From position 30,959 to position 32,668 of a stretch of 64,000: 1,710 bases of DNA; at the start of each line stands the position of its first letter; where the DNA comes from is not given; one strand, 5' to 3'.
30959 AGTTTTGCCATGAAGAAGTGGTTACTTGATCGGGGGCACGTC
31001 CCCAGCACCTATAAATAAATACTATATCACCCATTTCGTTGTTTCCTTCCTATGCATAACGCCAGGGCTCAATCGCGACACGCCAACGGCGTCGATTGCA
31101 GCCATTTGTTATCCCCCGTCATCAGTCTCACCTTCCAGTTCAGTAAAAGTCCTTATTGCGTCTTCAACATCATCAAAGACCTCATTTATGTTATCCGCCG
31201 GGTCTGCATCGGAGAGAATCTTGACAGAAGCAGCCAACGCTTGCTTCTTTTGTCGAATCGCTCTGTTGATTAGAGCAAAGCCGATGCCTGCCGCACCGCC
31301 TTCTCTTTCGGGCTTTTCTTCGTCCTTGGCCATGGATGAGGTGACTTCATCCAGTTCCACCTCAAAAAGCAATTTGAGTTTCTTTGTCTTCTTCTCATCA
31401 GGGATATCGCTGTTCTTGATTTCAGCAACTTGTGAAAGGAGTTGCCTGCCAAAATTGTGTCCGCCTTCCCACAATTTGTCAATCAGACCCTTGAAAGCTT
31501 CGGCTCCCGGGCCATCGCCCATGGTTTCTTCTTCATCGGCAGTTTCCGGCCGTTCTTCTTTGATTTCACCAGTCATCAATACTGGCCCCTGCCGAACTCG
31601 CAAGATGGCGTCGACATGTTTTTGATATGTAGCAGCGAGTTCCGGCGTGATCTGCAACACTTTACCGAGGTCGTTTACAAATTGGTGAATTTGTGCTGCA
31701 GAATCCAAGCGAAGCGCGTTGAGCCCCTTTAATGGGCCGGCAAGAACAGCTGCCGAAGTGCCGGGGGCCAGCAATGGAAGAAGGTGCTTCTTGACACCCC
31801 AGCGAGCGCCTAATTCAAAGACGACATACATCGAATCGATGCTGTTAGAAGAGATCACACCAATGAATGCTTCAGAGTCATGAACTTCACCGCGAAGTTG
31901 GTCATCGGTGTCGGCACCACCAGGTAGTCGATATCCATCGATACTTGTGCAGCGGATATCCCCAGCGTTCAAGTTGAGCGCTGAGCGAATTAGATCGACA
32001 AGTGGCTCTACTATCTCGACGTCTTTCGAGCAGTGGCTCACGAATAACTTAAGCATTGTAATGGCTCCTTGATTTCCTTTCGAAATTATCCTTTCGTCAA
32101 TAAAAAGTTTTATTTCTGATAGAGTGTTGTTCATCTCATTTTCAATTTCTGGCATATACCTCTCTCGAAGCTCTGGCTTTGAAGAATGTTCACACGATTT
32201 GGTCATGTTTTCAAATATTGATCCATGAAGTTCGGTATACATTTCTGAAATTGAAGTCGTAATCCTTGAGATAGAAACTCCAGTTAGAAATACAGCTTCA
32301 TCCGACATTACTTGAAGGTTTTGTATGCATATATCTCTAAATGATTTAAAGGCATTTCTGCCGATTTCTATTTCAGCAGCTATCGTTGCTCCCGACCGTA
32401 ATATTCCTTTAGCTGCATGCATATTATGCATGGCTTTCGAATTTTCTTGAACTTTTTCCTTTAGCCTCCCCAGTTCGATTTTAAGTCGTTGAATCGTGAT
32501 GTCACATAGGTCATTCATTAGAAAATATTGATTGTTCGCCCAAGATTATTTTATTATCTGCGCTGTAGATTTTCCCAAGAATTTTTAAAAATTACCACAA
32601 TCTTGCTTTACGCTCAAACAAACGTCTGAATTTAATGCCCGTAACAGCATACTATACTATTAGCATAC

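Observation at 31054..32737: TIR-domain gene packaged as an integron cassette (attC) with no integrase nearby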

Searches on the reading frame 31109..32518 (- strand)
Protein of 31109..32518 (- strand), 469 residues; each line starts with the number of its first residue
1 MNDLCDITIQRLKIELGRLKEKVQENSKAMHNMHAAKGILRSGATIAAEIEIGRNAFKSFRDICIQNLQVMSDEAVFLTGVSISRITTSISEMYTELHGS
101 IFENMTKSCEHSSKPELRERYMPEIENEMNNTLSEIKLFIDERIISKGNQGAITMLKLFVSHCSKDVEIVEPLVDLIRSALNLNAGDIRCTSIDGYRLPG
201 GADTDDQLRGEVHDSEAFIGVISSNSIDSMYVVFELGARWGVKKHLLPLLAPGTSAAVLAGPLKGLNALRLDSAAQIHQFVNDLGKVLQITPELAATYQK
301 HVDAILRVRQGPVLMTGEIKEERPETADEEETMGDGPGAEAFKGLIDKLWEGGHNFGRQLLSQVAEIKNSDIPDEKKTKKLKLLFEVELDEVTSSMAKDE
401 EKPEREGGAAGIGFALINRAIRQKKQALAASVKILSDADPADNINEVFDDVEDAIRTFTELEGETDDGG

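Call 4: search_protein_families(library=pfam, proteins=[window:31109-32518:-], max_evalue=1)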
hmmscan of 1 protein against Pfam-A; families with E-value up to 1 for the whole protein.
window:31109-32518:- (469 aa): 3 families
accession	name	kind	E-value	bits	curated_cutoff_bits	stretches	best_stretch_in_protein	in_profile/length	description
PF13676.11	TIR_2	-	8.5e-08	33.2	28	1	159-272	2-109/122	TIR domain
PF13768.12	VWA_3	-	0.15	12.5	27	0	416-458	83-126/155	von Willebrand factor type A domain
PF00244.26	14-3-3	-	0.18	11.8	33.2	1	44-154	2-111/223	14-3-3 protein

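Call 5: search_protein_families(library=padloc, proteins=[window:31109-32518:-], max_evalue=1)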
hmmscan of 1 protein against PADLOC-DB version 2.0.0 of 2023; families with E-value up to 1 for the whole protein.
window:31109-32518:- (469 aa): 6 families
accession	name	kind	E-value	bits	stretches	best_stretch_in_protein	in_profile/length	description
PDLC03825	spbK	-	2.2e-16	58.2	1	82-255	81-247/308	-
PDLC00436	ThsB1|ThsB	-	5.1e-07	27.4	1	147-244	27-121/183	TIR-like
PDLC00437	ThsB1|ThsB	-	0.004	15.2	1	203-246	28-71/129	TIR-like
PDLC00426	ThsB1|ThsB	-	0.0058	14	1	156-237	238-319/352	TIR-like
PDLC00422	ThsB1|ThsB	-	0.0078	13.7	1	155-245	40-129/194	TIR-like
PDLC00425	ThsB1|ThsB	-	0.034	11.2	1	155-247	251-343/389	TIR-like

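Call 6: find_homologous_proteins(query=window:31109-32518:-)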
Query window:31109-32518:- (469 aa): 167 proteins with E <= 0.001 among 8000 candidates; the best 120 are listed.
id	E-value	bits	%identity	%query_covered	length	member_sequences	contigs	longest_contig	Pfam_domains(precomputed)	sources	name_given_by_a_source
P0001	4.6e-220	749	99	73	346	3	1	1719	PF13676.12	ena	-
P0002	3.0e-117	410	63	65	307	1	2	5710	PF13676.12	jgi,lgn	-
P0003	9.1e-74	267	67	39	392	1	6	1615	PF13676.12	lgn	-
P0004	4.9e-67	245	72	34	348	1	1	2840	PF00156.34,PF13676.12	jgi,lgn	jgi:hypoxanthine phosphoribosyltransferase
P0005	1.8e-61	226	57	42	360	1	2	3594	PF13676.12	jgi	-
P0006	3.2e-61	226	62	38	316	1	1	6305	PF13676.12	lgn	-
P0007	4.7e-61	225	61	36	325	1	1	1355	PF13676.12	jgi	jgi:hypothetical protein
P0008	1.0e-60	224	66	33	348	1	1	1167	PF13676.12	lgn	-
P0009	1.4e-60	224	59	39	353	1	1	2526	PF13676.12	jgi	jgi:hypothetical protein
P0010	2.5e-60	223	46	55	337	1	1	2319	PF13676.12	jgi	jgi:hypothetical protein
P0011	3.9e-59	219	69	32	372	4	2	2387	PF13676.12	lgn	-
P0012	9.5e-59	218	54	39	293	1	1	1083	PF13676.12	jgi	jgi:hypothetical protein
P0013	2.6e-58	216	60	38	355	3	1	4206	PF13676.12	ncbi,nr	ncbi:MAG: toll/interleukin-1 receptor domain-containing protein [Planctomycetes bacterium]|nr:toll/i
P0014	2.1e-57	213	57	37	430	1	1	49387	PF13676.12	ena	-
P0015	3.3e-57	212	64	33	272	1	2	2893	PF13676.12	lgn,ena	-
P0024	7.2e-55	205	42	61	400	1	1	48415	PF13676.12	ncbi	ncbi:MAG: TIR domain-containing protein [Thermodesulfobacteriota bacterium]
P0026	1.5e-54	204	54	39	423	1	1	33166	PF13676.12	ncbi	-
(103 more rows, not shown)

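Call 20: find_encoding_contigs(protein=P0002, flank=6000)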
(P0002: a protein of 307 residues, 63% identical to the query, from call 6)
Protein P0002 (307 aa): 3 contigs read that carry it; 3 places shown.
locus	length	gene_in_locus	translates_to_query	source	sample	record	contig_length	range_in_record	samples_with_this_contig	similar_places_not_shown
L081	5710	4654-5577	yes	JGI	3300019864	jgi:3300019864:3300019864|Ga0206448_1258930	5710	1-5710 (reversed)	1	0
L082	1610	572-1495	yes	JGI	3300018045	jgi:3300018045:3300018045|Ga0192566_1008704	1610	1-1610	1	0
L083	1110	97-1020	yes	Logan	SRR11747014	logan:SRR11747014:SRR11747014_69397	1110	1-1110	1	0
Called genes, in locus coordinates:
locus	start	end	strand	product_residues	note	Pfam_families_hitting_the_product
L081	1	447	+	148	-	?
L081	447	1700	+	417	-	PF07690:MFS_1, PF13347:MFS_2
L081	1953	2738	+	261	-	-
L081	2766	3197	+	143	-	-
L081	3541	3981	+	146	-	-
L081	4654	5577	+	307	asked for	PF13676:TIR_2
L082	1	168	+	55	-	?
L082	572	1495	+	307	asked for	PF13676:TIR_2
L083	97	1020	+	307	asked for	PF13676:TIR_2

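Call 21: find_encoding_contigs(protein=P0001, flank=6000)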
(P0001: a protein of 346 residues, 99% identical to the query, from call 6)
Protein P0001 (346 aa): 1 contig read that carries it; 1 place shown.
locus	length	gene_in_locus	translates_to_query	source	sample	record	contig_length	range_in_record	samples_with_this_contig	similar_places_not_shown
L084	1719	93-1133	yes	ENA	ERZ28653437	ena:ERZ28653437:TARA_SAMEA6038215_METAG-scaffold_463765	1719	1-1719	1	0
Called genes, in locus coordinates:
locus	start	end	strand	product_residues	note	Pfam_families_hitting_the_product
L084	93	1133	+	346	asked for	PF13676:TIR_2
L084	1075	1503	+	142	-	-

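Call 60: search_solved_structures(query=window:31109-32518:-, max_evalue=1, show_alignments=2)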
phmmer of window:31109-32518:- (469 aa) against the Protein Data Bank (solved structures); distinct sequences matched with E-value up to 1: 2.
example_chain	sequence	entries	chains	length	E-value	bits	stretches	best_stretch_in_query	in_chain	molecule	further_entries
9phb_G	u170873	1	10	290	2.6e-08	36.4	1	128-273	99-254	SpbK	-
8yt8_B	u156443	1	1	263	0.84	11.6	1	126-170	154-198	Beta-sarcoglycan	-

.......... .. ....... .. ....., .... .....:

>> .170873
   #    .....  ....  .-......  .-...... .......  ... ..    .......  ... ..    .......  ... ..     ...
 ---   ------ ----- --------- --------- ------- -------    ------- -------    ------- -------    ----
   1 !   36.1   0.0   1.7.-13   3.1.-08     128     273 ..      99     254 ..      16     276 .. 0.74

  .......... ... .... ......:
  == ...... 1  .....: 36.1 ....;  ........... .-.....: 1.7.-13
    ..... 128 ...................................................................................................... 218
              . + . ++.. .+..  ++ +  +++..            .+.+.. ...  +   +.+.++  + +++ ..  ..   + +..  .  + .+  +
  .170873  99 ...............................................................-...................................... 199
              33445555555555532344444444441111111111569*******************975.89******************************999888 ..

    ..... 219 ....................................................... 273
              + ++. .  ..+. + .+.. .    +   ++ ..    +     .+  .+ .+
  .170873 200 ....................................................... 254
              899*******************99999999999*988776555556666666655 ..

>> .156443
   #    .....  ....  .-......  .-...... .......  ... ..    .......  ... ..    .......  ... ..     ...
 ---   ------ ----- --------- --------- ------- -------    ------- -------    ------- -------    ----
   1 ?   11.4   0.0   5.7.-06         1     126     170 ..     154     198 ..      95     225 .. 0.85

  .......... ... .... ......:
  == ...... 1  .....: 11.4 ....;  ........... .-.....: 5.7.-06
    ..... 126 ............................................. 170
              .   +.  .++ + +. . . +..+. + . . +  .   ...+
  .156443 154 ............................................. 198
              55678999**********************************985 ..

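Call 61: search_protein_families(library=ncbifam, proteins=[window:31109-32518:-], max_evalue=1)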
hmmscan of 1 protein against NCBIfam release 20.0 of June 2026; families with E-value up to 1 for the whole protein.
window:31109-32518:- (469 aa): 0 families

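Call 66: find_encoding_contigs(protein=P0014, flank=5000, max_places=1)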
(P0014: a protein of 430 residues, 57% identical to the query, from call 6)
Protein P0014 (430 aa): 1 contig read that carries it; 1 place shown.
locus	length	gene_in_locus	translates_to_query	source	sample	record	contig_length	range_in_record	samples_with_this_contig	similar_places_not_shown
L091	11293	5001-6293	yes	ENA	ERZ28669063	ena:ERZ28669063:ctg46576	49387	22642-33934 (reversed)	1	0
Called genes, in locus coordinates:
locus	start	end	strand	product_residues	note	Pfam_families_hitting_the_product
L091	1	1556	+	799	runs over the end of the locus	-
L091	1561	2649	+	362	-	PF18731:HEPN_Swt1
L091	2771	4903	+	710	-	PF04465:DUF499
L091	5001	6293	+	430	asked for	PF13676:TIR_2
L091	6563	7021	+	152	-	-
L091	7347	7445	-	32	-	-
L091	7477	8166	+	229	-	-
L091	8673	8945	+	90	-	-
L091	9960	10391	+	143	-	PF09594:GT87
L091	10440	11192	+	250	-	-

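Call 67: find_encoding_contigs(protein=P0024, flank=5000, max_places=1)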
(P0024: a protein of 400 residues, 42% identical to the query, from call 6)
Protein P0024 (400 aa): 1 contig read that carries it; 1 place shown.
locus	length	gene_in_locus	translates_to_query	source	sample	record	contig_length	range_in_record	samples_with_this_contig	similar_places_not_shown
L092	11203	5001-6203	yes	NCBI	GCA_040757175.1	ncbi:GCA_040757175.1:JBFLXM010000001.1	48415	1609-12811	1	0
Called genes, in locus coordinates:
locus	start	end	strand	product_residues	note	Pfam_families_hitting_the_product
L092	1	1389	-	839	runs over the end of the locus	PF03065:Glyco_hydro_57, PF12055:DUF3536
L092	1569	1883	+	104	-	PF00829:Ribosomal_L21p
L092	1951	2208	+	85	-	PF01016:Ribosomal_L27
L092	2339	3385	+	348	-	PF01018:GTP1_OBG, PF01926:MMR_HSR1, PF02421:FeoB_N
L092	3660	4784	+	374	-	PF00696:AA_kinase, PF01472:PUA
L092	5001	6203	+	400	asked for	PF13676:TIR_2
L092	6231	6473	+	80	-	PF09413:DUF2007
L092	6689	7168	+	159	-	PF01797:Y1_Tnp (weak)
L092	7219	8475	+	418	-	PF00171:Aldedh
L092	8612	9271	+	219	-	PF01467:CTP_transf_like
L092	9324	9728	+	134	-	PF02410:RsfS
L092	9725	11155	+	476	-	PF01435:Peptidase_M48, PF13431:TPR_17 (faint), PF13432:TPR_16 (faint), PF00515:TPR_1 (weak), PF07719:TPR_2 (faint), PF13174:TPR_6 (faint), PF14559:TPR_19 (weak), PF23914:TPR_CcmH_CycH (weak), +5 more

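Call 68: find_encoding_contigs(protein=P0026, flank=5000, max_places=1)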
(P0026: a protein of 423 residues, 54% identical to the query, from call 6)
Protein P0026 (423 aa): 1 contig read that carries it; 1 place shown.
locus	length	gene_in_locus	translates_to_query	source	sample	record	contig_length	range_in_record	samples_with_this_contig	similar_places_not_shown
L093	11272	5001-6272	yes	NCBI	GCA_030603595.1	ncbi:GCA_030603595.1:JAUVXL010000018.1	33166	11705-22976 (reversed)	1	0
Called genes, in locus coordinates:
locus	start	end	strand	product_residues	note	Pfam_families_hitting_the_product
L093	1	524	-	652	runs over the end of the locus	PF13646:HEAT_2 (weak), PF00514:Arm (faint), PF02985:HEAT (faint), PF13646:HEAT_2 (weak)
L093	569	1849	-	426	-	PF01408:GFO_IDH_MocA, PF19051:GFO_IDH_MocA_C2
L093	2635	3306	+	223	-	-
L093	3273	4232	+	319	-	-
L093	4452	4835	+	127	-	PF13366:PDDEXK_3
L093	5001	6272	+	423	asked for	PF13676:TIR_2 (weak)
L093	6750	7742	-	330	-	PF01261:AP_endonuc_2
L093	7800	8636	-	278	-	PF05170:AsmA, PF05359:DUF748, PF13116:YhdP (weak)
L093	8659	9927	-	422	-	PF00275:EPSP_synthase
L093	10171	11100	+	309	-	PF02517:Rce1-like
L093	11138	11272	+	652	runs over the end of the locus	PF14508:GH97_N, PF10566:Glyco_hydro_97, PF14509:GH97_C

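Call 69: find_encoding_contigs(protein=P0006, flank=5000, max_places=1)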
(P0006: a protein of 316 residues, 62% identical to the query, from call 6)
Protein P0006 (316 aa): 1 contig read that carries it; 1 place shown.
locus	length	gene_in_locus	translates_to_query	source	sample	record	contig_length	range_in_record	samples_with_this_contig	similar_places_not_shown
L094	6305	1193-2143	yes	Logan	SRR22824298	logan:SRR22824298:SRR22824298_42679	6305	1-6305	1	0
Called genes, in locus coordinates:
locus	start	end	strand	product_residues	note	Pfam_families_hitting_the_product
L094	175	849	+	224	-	PF18967:PycTM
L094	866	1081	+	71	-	-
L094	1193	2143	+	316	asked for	PF13676:TIR_2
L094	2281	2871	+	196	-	PF14280:DUF4365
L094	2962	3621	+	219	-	-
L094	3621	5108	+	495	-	PF02171:Piwi (weak)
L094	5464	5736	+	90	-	-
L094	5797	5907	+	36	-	-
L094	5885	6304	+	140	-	?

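Call 71: predict_structure(alignment_id=A5)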
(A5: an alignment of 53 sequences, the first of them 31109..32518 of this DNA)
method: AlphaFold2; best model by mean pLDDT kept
length: 469 residues; sequences in the alignment: 53
mean_pLDDT: 80.1   pTM: 0.52
mean pLDDT of the five models: 80.1, 78.3, 78.3, 77.9, 77.7
residues with pLDDT >= 90: 144; 70-90: 225; 50-70: 64; < 50: 36
segments of 3 or more residues with pLDDT < 50: 149-152, 314-335, 462-469
pLDDT, mean of each block of 10 residues (from residue 1): 77 87 85 72 76 86 85 66 78 85 80 75 84 86 64 74 92 97 93 71 76 89 82 66 83 91 87 98 96 98 90 48 43 53 74 84 94 93 92 80 58 74 87 90 91 88 43
secondary structure, 60 per line:
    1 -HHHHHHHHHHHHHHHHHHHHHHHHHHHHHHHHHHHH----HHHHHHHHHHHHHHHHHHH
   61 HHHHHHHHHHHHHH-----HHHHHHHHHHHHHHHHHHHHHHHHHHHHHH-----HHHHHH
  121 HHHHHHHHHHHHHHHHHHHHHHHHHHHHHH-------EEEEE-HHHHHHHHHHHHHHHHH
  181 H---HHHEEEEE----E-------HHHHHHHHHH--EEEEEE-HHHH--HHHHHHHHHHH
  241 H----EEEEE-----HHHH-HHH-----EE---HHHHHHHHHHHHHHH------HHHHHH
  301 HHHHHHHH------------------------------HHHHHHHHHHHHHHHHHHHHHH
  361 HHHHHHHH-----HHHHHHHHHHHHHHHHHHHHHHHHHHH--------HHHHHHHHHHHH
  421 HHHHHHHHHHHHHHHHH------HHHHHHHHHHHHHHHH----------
elements in order: H2-37 H42-74 H80-109 H115-150 E158-162 H164-181 E188-192 H205-214 E217-222 H224-227 H230-241 E246-250 H256-259 H274-288 H295-308 H339-368 H374-400 H409-437 H444-459

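Call 75: fold_search(model_id=the predicted structure, library=pdb)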
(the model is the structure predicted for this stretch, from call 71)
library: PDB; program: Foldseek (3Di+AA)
matches with E <= 10: 449; with E <= 0.001: 1
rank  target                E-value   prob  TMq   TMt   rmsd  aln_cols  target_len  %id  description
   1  9phb_A                1.0e-04  1.00  0.27  0.73   4.2       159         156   21  CryoEM structure of filament of Bacillus subtilis TIR domain protein SpbK (released 2025-12-31)
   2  4lzp_C                3.4e-03  1.00  0.20  0.52  15.9       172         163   19  Structure of the TIR domain of the immunosuppressor BtpA from Brucella (released 2013-11-06)
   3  3ozi_B                5.7e-03  1.00  0.19  0.47  13.9       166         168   17  Crystal structure of the TIR domain from the flax disease resistance protein L6 (released 2011-04-27)
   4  3ozi_A                7.5e-03  1.00  0.18  0.46  13.9       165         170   18  Crystal structure of the TIR domain from the flax disease resistance protein L6 (released 2011-04-27)
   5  7uxu_A                1.2e-02  1.00  0.23  0.68   4.0       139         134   24  CryoEM structure of the TIR domain from AbTir in complex with 3AD (released 2022-09-07)
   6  4lzp_B                1.2e-02  1.00  0.21  0.65   5.2       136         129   21  Structure of the TIR domain of the immunosuppressor BtpA from Brucella (released 2013-11-06)
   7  8yym_A                1.4e-02  1.00  0.21  0.61   4.8       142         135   15  Cryo-EM structure of cylindrical fiber of MyD88 TIR (released 2025-03-26)
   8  4c7m_B                1.8e-02  1.00  0.21  0.66   5.2       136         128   22  The crystal structure of TcpB or BtpA TIR domain (released 2013-12-04)
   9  6wt6                  1.8e-02  1.00  0.20  0.28   4.9       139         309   22  Structure of a metazoan TIR-STING receptor from C. gigas (released 2020-09-09)
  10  8w8m_1A               2.2e-02  1.00  0.22  0.64   4.7       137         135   16  Cryo-EM structure of helical filament of MyD88 TIR (released 2024-09-04)
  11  1o77_A                2.5e-02  1.00  0.22  0.59   5.2       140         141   18  CRYSTAL STRUCTURE OF THE C713S MUTANT OF THE TIR DOMAIN OF HUMAN TLR2 (released 2002-11-21)
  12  7rts                  2.5e-02  1.00  0.18  0.46  11.0       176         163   15  Crystal structure of the TIR domain from the grapevine disease resistance protein RUN1 without the AE interface (released 2021-10-13)
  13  2y92                  2.8e-02  1.00  0.21  0.69   4.4       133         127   14  Crystal structure of MAL adaptor protein (released 2011-09-14)
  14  4lqc_B                3.0e-02  1.00  0.22  0.67   5.0       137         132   20  The crystal structures of the Brucella protein TcpB and the TLR adaptor protein TIRAP show structural differences in m (released 2013-12-04)
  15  8i87_C                3.2e-02  1.00  0.23  0.26   5.8       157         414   22  Cryo-EM structure of TIR-APAZ/Ago-gRNA-DNA complex (released 2023-07-19)
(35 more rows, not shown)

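Call 87: find_related_loci(query=A5, collection=metagenome_contigs, flank=3000)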
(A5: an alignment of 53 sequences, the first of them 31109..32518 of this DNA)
Query A5 (469 aa) in metagenome_contigs; peptide patterns used: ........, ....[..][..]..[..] (x = any residue, [..] = any of these).
600 stretches matched a pattern (row limit reached: there are more); 537 encode a relative of the query (tblastn E <= 1e-3); the best 80 are kept; 80 distinct loci.
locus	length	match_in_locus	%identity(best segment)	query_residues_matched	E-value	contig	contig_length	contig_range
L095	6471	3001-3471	59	156-312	2e-59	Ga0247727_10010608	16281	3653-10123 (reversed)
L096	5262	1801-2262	58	155-308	3e-59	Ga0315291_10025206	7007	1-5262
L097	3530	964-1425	58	155-308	5e-58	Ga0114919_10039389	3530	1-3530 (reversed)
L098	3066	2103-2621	52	140-312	8e-58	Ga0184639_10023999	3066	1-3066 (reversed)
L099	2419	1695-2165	61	148-302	2e-58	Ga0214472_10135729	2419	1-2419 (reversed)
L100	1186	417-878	58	155-308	3e-61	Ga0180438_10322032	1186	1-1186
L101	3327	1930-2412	57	146-306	2e-57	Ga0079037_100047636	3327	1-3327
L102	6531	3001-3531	54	156-331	2e-57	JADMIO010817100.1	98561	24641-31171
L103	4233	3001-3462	58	156-309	2e-57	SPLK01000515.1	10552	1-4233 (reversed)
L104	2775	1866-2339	58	152-309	3e-57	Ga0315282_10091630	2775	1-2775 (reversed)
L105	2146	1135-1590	62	155-306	5e-58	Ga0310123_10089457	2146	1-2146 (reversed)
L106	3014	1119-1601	57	146-306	7e-57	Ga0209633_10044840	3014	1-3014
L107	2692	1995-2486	55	156-322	7e-57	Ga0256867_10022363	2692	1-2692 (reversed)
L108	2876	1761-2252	54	146-305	2e-56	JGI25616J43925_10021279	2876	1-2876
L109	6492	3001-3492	54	146-305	3e-56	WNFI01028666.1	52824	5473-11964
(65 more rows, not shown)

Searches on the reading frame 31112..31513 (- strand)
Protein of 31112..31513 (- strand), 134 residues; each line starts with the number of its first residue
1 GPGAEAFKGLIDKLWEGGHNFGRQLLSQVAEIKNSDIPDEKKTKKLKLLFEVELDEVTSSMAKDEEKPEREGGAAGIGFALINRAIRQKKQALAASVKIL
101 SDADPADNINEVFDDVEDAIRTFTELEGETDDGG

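Call 94: search_protein_representatives(protein=window:31112-31513:-)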
Query: 134 residues. Proteins with E-value up to 0.001 (for the whole library): 6; up to 1e-10: 5; up to 1e-30: 1. The best 6 are listed.
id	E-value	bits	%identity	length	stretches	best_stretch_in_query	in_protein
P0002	3.1e-38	147.4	62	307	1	1-124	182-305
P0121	4.1e-25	105.0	42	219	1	1-125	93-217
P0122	1.5e-15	74.1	32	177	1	3-125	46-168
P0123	3.9e-14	69.5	43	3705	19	92-119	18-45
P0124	1.1e-13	68.1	35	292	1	6-126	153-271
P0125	6.7e-05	39.7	37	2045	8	90-119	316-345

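Call 95: search_protein_families(library=pfam, proteins=[P0121, P0122, P0124], max_evalue=0.01)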
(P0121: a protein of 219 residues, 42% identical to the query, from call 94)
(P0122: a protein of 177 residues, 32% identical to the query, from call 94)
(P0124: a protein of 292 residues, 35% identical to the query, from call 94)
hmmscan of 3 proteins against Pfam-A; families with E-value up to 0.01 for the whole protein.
P0121 (219 aa): 0 families

P0122 (177 aa): 0 families

P0124 (292 aa): 1 family
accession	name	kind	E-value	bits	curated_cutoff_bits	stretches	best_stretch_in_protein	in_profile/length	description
PF13676.11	TIR_2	-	1.6e-13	51.6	28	1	8-119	1-113/122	TIR domain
